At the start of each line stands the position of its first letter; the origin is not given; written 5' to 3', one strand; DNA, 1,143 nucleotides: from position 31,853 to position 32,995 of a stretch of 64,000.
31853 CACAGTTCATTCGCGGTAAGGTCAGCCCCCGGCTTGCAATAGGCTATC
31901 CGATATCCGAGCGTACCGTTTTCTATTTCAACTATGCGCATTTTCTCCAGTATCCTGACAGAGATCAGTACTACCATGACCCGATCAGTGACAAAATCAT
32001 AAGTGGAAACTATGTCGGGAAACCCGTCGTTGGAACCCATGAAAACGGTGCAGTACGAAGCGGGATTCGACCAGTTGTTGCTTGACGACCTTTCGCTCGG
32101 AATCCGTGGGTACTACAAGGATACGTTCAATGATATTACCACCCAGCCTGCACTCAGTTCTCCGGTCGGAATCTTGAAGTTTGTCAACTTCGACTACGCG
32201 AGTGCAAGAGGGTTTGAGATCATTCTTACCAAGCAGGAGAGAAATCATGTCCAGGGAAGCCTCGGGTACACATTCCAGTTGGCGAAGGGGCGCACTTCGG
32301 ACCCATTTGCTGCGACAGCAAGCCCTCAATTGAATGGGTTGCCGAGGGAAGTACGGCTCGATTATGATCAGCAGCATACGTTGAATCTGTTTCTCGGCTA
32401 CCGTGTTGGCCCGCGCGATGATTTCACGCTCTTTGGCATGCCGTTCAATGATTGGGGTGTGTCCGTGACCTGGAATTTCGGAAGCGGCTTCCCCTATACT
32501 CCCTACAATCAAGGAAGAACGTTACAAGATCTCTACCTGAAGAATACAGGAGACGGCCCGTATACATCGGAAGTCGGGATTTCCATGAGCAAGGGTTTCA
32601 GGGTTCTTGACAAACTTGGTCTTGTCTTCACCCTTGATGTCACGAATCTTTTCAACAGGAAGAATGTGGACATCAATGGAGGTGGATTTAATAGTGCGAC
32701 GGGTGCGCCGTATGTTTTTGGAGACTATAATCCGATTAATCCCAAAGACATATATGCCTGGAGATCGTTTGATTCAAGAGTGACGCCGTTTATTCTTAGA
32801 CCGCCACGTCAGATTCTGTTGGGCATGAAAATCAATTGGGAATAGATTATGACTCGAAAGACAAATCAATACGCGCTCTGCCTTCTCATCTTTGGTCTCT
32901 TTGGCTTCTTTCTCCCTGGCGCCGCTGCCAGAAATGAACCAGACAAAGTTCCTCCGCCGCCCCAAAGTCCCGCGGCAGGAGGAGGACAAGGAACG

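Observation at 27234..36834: Compact six-gene operon encoding only exported/outer-membrane proteins, candidate uncharacterised TonB-dependent surface system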

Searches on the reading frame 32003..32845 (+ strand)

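Call 6: search_protein_families(library=pfam, proteins=[window:32003-32845:+], max_evalue=0.1)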
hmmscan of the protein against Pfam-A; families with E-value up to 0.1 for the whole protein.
window:32003-32845:+ (280 aa): 2 families
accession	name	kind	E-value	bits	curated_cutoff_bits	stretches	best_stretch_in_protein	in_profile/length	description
PF00593.30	TonB_dep_Rec_b-barrel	-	1.6e-14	55.1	27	1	5-216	262-436/436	TonB dependent receptor-like, beta-barrel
PF14905.12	OMP_b-brl_3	-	8.6e-05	22.2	27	1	5-99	208-300/408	Outer membrane protein beta-barrel family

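Call 7: search_protein_families(library=ncbifam, proteins=[window:32003-32845:+], max_evalue=0.1)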
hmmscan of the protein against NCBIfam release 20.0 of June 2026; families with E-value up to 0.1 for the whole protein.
window:32003-32845:+ (280 aa): 5 families
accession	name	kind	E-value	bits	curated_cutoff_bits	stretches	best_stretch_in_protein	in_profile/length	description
TIGR01785.1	TonB-hemin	subfamily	1.4e-06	27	316.85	1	2-221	458-654/677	TonB-dependent heme/hemoglobin receptor family protein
TIGR04056.1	OMP_RagA_SusC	subfamily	5e-05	21.8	368.25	1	4-95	647-741/981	SusC/RagA family TonB-linked outer membrane protein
NF010012.0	PRK13486.1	equivalog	0.022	13.1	924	1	4-109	464-567/696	TonB-dependent receptor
NF010010.0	PRK13483.1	equivalog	0.06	11.3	927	1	4-129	449-582/660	ligand-gated channel protein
NF049944.1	TonB_dep_PUIUD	equivalog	0.089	11.1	850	0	3-94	485-573/686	TonB-dependent receptor, PUIUD motif-type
